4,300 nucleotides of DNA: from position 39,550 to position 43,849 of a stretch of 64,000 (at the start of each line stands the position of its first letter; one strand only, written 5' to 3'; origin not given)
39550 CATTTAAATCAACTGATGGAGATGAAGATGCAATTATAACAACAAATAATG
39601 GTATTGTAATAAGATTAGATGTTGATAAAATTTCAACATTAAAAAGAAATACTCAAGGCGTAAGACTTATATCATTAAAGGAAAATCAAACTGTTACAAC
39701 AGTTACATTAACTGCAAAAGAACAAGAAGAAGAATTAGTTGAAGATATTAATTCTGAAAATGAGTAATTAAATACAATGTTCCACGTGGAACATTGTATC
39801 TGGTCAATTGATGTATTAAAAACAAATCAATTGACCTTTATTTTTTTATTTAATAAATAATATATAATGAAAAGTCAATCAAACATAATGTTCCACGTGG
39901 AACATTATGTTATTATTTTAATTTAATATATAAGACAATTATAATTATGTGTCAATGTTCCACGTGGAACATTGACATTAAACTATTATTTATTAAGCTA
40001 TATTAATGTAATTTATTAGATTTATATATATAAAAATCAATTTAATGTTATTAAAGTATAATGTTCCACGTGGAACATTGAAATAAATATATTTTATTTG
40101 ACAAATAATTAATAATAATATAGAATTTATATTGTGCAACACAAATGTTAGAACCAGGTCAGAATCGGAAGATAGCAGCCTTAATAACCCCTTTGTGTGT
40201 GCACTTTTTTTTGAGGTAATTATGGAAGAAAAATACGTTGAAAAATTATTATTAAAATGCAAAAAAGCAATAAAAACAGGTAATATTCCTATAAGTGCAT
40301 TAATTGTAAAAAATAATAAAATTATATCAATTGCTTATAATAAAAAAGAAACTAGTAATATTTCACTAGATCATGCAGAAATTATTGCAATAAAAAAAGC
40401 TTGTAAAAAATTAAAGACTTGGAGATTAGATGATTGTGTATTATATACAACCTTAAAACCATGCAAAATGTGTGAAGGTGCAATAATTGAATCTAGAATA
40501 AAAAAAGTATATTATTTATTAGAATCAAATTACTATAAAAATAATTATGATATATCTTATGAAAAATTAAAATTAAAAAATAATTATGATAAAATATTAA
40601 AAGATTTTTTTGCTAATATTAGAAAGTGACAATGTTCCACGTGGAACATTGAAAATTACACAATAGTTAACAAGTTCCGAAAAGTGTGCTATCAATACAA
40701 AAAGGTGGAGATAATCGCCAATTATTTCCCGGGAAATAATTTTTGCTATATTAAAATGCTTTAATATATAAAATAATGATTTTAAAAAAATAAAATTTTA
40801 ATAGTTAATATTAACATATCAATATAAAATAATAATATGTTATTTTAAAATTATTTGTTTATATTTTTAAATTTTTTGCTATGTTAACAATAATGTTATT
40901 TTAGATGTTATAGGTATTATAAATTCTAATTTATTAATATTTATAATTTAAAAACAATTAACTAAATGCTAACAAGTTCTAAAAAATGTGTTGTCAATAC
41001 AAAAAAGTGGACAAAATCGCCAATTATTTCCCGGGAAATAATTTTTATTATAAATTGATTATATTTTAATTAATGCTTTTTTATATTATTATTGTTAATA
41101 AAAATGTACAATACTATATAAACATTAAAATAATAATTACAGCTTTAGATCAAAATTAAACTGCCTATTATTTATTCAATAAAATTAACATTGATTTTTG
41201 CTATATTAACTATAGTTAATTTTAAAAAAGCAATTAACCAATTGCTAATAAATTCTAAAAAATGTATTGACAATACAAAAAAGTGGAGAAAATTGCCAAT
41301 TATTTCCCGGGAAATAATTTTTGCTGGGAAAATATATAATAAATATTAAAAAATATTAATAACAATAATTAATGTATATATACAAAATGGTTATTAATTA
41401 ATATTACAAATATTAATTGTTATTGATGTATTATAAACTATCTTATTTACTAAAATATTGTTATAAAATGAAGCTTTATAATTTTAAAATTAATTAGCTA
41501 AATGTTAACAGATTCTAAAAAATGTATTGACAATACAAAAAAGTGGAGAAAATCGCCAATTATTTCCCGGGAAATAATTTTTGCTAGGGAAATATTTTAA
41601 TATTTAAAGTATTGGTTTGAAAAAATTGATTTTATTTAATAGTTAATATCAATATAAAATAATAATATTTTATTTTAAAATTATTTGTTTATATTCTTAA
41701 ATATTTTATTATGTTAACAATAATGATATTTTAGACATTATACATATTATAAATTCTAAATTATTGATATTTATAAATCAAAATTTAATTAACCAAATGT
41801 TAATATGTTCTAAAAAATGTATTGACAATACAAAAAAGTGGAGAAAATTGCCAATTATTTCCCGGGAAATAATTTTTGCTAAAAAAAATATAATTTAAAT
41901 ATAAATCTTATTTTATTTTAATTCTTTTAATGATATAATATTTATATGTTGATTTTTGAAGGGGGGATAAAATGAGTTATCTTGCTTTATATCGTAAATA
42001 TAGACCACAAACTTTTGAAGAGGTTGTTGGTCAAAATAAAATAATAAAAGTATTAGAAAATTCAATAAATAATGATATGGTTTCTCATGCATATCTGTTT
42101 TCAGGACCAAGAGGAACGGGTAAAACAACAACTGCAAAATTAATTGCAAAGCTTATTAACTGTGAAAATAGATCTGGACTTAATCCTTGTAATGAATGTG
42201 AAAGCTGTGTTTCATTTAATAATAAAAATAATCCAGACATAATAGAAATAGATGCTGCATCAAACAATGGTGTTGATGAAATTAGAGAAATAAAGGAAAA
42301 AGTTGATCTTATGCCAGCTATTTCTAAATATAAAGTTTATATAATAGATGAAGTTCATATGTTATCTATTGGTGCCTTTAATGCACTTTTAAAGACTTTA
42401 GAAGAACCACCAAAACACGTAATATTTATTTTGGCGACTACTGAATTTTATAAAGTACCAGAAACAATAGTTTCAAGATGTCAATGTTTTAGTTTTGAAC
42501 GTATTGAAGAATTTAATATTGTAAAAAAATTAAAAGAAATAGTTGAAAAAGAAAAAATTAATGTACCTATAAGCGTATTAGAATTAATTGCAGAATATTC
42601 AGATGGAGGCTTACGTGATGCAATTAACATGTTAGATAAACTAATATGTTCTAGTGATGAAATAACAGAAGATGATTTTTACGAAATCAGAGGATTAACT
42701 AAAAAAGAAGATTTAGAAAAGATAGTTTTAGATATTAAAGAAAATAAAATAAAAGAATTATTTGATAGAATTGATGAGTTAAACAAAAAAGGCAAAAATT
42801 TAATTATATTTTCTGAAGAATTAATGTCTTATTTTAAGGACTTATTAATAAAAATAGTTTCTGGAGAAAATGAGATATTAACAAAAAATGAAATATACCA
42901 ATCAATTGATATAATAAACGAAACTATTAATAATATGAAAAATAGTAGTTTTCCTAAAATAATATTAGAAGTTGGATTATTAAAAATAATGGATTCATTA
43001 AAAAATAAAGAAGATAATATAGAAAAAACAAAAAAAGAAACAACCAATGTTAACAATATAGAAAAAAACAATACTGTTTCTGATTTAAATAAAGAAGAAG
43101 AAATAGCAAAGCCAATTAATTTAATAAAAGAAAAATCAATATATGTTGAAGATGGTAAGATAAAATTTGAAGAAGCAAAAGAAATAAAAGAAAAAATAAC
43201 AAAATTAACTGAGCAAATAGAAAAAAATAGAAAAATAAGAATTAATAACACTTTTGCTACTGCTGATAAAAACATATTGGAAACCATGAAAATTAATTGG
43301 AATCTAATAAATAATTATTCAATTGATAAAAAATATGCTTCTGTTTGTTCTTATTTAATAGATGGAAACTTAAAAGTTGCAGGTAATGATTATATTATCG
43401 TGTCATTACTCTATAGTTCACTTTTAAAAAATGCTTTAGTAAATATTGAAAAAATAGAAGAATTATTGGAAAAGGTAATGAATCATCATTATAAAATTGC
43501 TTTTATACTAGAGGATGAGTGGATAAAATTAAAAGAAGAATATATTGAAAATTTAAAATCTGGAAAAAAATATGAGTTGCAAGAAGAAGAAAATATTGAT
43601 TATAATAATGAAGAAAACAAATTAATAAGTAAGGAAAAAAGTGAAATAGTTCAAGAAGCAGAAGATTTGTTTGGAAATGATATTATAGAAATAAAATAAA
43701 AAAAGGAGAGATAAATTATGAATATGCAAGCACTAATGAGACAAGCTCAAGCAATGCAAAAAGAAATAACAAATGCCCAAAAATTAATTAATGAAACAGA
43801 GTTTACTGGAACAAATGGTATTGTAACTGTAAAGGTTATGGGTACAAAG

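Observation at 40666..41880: Tandem array of five perfect Noc-binding-site palindromes in a conserved ~72-nt core, between tadA and dnaX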

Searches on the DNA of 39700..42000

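Call 42: search_rna_families(source=window, start=39700, end=42000, threshold=evalue, max_evalue=1)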
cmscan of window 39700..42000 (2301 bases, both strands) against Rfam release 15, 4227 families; matches with E-value up to 1: 4.
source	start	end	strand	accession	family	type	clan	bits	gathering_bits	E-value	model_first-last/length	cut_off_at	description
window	40123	40221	+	RF00169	Bacteria_small_SRP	Gene;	CL00003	59.9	40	4e-12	1-97/97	no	Bacterial small signal recognition particle RNA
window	39891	39971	+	RF04273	MIR827_2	Gene; miRNA;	CL00143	28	67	0.048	1-89/89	no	MIR827_2 microRNA precursor family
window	39874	39985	-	RF04276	MIR4371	Gene; miRNA;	CL00144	22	110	0.093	1-158/158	no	MIR4371 microRNA precursor family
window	39887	39973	+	RF04276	MIR4371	Gene; miRNA;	CL00144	19.6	110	0.47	13-144/158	no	MIR4371 microRNA precursor family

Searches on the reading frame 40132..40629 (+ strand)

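Call 10: search_protein_families(library=ncbifam, proteins=[window:40132-40629:+])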
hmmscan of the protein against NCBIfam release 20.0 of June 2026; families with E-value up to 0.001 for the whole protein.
window:40132-40629:+ (165 aa): 4 families
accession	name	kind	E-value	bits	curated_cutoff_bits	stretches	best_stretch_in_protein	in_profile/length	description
NF008113.2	PRK10860.1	equivalog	4.6e-24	85.1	150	1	31-128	6-103/165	tRNA adenosine(34) deaminase TadA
TIGR00326.1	eubact_ribD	equivalog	4.3e-08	32.8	156.35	1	50-130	17-94/343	bifunctional diaminohydroxyphosphoribosylaminopyrimidine deaminase/5-amino-6-(5-phosphoribosylamino)uracil reductase RibD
TIGR02571.1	ComEB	equivalog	2.2e-07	30.9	219.45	1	80-143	68-127/151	ComE operon protein 2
NF041025.1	antiphage_deaminase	equivalog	6.4e-07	28.6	400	1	81-129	339-386/437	anti-phage dCTP deaminase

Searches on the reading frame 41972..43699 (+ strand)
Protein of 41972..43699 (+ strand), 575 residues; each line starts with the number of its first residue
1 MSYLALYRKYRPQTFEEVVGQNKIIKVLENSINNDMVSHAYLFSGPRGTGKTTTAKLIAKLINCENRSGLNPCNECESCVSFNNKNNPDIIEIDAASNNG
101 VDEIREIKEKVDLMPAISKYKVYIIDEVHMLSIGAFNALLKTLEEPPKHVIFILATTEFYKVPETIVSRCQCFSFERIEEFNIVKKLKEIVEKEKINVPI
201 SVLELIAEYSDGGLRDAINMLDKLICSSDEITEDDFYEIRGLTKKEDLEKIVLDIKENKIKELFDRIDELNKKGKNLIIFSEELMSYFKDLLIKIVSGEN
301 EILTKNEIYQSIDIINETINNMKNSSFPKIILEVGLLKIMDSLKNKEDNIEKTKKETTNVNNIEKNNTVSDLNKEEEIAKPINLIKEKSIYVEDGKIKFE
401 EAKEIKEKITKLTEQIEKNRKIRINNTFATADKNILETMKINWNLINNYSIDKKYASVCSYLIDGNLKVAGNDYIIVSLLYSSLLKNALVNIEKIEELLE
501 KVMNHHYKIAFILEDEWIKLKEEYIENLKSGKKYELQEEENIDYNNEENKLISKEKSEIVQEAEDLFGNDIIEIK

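Call 10: search_protein_families(library=ncbifam, proteins=[window:41972-43699:+])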
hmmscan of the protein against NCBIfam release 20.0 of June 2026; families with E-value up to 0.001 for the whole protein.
window:41972-43699:+ (575 aa): 78 families (the best 25 are shown)
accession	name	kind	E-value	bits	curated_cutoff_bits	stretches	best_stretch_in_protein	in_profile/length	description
NF004046.1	PRK05563.1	equivalog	3.1e-149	498.4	400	1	2-574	1-567/567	DNA polymerase III subunit gamma/tau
TIGR02397.1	dnaX_nterm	equivalog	3.2e-124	414.8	250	1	3-332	1-331/355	DNA polymerase III subunit gamma/tau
NF011526.0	PRK14965.1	equivalog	3.7e-114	382.7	670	1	1-575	1-574/578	DNA polymerase III subunits gamma and tau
NF011512.0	PRK14950.1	equivalog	4.6e-113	379.4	593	1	1-304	1-306/585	DNA polymerase III subunits gamma and tau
NF011510.0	PRK14948.1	equivalog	1.7e-108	364.1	593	1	1-547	3-552/640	DNA polymerase III subunit gamma/tau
NF011514.0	PRK14953.1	equivalog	4e-108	362.4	536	1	1-435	1-449/488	DNA polymerase III subunits gamma and tau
NF011523.0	PRK14962.1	equivalog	2.3e-103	346.5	576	1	5-409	3-379/474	DNA polymerase III subunits gamma and tau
NF004962.0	PRK06305.1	equivalog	1.2e-100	338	559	1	2-406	3-415/465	DNA polymerase III subunits gamma and tau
NF004549.0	PRK05896.1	equivalog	2.2e-100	337.2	578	1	2-564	2-553/642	DNA polymerase III subunits gamma and tau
NF005942.0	PRK07994.1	equivalog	1.9e-97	327.9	613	1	1-289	1-290/655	DNA polymerase III subunit gamma/tau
NF011524.0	PRK14963.1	equivalog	3e-97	327.2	601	1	5-343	3-342/647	DNA polymerase III subunits gamma and tau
NF011531.0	PRK14971.1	equivalog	3.6e-97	326.7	685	1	3-408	4-423/614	DNA polymerase III subunit gamma/tau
NF006585.0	PRK09111.1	equivalog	1.8e-95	320.9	604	1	2-291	26-321/616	DNA polymerase III subunit gamma/tau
NF005173.0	PRK06647.1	equivalog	1.6e-91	307.9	623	1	7-510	7-527/568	DNA polymerase III subunits gamma and tau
NF006280.0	PRK08451.1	equivalog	3.3e-90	303.4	572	1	5-574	3-534/535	DNA polymerase III subunit gamma/tau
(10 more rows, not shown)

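Call 13: find_encoding_contigs(protein=window:41972-43699:+, flank=10000, max_places=6)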
Protein window:41972-43699:+ (575 aa): no gene with exactly this product is on record in the collection.

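Call 14: find_homologous_proteins(query=window:41972-43699:+, max_evalue=1e-60)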
Query window:41972-43699:+ (575 aa): 7995 proteins with E <= 1e-60 among 8000 candidates; the best 120 are listed.
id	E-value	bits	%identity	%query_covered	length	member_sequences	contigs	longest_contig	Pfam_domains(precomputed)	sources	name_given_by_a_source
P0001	0.0e+0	1213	100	100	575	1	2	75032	PF13245.13,PF00004.36,PF13401.13,PF22608.3,PF21960.3,PF05496.19,PF13177.13,PF07728.21,PF03215.22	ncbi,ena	-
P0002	1.0e-297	1007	82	100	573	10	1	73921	PF13245.13,PF00004.36,PF13401.13,PF22608.3,PF21960.3,PF05496.19,PF13177.13,PF07728.21,PF03215.22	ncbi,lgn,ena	-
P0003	4.3e-281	952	77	100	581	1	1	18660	PF13245.13,PF00004.36,PF13401.13,PF22608.3,PF21960.3,PF05496.19,PF13177.13,PF03215.22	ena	-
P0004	8.8e-277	937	76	100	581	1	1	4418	PF13245.13,PF00004.36,PF13401.13,PF22608.3,PF21960.3,PF05496.19,PF13177.13,PF03215.22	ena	-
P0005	1.5e-276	937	75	100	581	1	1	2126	PF13245.13,PF00004.36,PF13401.13,PF22608.3,PF21960.3,PF05496.19,PF13177.13,PF03215.22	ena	-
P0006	6.5e-275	931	76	100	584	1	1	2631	PF13245.13,PF00004.36,PF13401.13,PF22608.3,PF21960.3,PF05496.19,PF13177.13,PF03215.22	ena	-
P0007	9.7e-275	931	76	100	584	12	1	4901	PF13245.13,PF00004.36,PF13401.13,PF22608.3,PF21960.3,PF05496.19,PF13177.13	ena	-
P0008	7.1e-256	868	72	100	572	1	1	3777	PF13245.13,PF00004.36,PF13401.13,PF22608.3,PF21960.3,PF05496.19,PF13177.13,PF07728.21,PF03215.22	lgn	-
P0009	2.1e-239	814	68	100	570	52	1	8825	PF06068.20,PF13245.13,PF00004.36,PF13401.13,PF22608.3,PF21960.3,PF05496.19,PF13177.13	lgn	-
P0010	4.5e-199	681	60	100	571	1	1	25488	PF00004.36,PF22608.3,PF21960.3,PF05496.19,PF13177.13,PF07728.21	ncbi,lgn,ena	-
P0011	1.7e-195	669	59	100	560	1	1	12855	PF12169.14,PF13604.13,PF00004.36,PF22608.3,PF21960.3,PF05496.19,PF13177.13,PF07728.21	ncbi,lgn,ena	-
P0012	1.7e-189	649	57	100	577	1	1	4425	PF12169.14,PF00004.36,PF22608.3,PF21960.3,PF05496.19,PF13177.13,PF07728.21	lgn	-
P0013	2.6e-181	622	55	100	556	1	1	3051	PF12169.14,PF13604.13,PF13245.13,PF00004.36,PF13401.13,PF22608.3,PF21960.3,PF05496.19,PF13177.13,PF07728.21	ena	-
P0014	5.2e-181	621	56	100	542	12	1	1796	PF13173.13,PF06068.20,PF13245.13,PF00004.36,PF13401.13,PF22608.3,PF21960.3,PF05496.19,PF13177.13,PF07728.21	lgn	-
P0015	6.3e-181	621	54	100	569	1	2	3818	PF13173.13,PF12169.14,PF13604.13,PF00004.36,PF22608.3,PF21960.3,PF05496.19,PF13177.13,PF07728.21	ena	-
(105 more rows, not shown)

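Call 16: find_encoding_contigs(protein=P0001, flank=10000, max_places=3)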
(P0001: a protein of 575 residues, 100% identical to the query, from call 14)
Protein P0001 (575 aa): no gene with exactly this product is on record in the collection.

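Call 17: find_encoding_contigs(protein=P0002, flank=10000, max_places=3)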
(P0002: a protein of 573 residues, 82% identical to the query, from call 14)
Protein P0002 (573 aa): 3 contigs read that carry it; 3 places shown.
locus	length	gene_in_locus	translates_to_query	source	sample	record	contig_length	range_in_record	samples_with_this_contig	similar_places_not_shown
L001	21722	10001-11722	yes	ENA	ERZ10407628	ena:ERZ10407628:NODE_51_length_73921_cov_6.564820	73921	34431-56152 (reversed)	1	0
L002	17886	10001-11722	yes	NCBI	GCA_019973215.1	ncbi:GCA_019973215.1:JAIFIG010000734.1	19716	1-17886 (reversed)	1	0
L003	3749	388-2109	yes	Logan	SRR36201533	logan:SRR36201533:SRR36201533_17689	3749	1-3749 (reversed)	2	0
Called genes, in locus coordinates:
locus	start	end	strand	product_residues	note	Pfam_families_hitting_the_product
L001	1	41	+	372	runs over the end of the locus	PF00712:DNA_pol3_beta, PF02767:DNA_pol3_beta_2, PF02768:DNA_pol3_beta_3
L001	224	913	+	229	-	PF06541:ABC_trans_CmpB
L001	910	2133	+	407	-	PF13641:Glyco_tranf_2_3, PF00535:Glycos_transf_2 (weak), PF13632:Glyco_trans_2_3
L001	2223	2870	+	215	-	PF01027:Bax1-I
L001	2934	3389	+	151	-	PF06338:ComK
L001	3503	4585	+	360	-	PF02463:SMC_N, PF11398:DUF2813 (weak), PF13175:AAA_15, PF13476:AAA_23, PF13304:AAA_21 (faint)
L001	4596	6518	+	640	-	PF02518:HATPase_c, PF00204:DNA_gyraseB, PF01751:Toprim, PF00986:DNA_gyraseB_C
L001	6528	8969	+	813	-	PF00521:DNA_topoisoIV, PF03989:DNA_gyraseA_C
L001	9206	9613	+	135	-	PF00383:dCMP_cyt_deam_1, PF14437:MafB19-deam, PF14439:Bd3614-deam (weak)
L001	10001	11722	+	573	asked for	PF03215:Rad17 (weak), PF05496:RuvB_N (weak), PF13177:DNA_pol3_delta2, PF13245:AAA_19 (weak), PF00004:AAA, PF07728:AAA_5 (faint), PF21960:RCF1-5-like_lid (weak), PF22608:DNAX_ATPase_lid, +1 more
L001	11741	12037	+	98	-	PF02575:YbaB_DNA_bd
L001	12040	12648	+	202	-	PF21176:RecR_HhH, PF02132:RecR_ZnF, PF01751:Toprim (weak), PF13662:Toprim_4, PF21175:RecR_C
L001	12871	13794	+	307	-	PF13177:DNA_pol3_delta2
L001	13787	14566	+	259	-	PF04468:PSP1, PF28472:PSP1_3rd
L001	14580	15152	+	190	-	PF01195:Pept_tRNA_hydro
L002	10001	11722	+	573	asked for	PF03215:Rad17 (weak), PF05496:RuvB_N (weak), PF13177:DNA_pol3_delta2, PF13245:AAA_19 (weak), PF00004:AAA, PF07728:AAA_5 (faint), PF21960:RCF1-5-like_lid (weak), PF22608:DNAX_ATPase_lid, +1 more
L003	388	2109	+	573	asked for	PF03215:Rad17 (weak), PF05496:RuvB_N (weak), PF13177:DNA_pol3_delta2, PF13245:AAA_19 (weak), PF00004:AAA, PF07728:AAA_5 (faint), PF21960:RCF1-5-like_lid (weak), PF22608:DNAX_ATPase_lid, +1 more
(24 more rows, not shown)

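Call 18: find_encoding_contigs(protein=P0003, flank=10000, max_places=3)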
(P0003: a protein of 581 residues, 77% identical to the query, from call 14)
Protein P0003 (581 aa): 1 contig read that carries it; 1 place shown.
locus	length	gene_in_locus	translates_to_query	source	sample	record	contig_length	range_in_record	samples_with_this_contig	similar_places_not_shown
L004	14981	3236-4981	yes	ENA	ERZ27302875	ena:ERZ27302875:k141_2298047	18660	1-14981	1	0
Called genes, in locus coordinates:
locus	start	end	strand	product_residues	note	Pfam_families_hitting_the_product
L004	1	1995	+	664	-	?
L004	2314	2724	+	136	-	PF00383:dCMP_cyt_deam_1, PF14437:MafB19-deam, PF14439:Bd3614-deam (weak)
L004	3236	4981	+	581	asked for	PF03215:Rad17 (faint), PF05496:RuvB_N (faint), PF13177:DNA_pol3_delta2, PF13245:AAA_19 (faint), PF00004:AAA, PF13401:AAA_22 (faint), PF22608:DNAX_ATPase_lid (weak), PF21960:RCF1-5-like_lid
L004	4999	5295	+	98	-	PF02575:YbaB_DNA_bd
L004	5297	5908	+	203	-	PF21176:RecR_HhH, PF02132:RecR_ZnF, PF01751:Toprim (weak), PF13662:Toprim_4, PF21175:RecR_C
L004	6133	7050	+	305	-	PF13177:DNA_pol3_delta2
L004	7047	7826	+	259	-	PF04468:PSP1, PF28472:PSP1_3rd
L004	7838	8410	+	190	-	PF01195:Pept_tRNA_hydro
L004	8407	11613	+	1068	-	PF17757:UvrB_inter, PF02559:CarD_TRCF_RID, PF00270:DEAD, PF00271:Helicase_C, PF03461:TRCF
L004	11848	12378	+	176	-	PF04014:MazE_antitoxin, PF15714:SpoVT_C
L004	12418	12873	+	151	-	PF13274:SocA_Panacea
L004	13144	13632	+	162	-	PF00692:dUTPase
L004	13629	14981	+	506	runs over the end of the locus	PF00133:tRNA-synt_1, PF01406:tRNA-synt_1e (weak), PF09334:tRNA-synt_1g, PF00133:tRNA-synt_1, PF01406:tRNA-synt_1e (weak), PF19303:Anticodon_3, PF08264:Anticodon_1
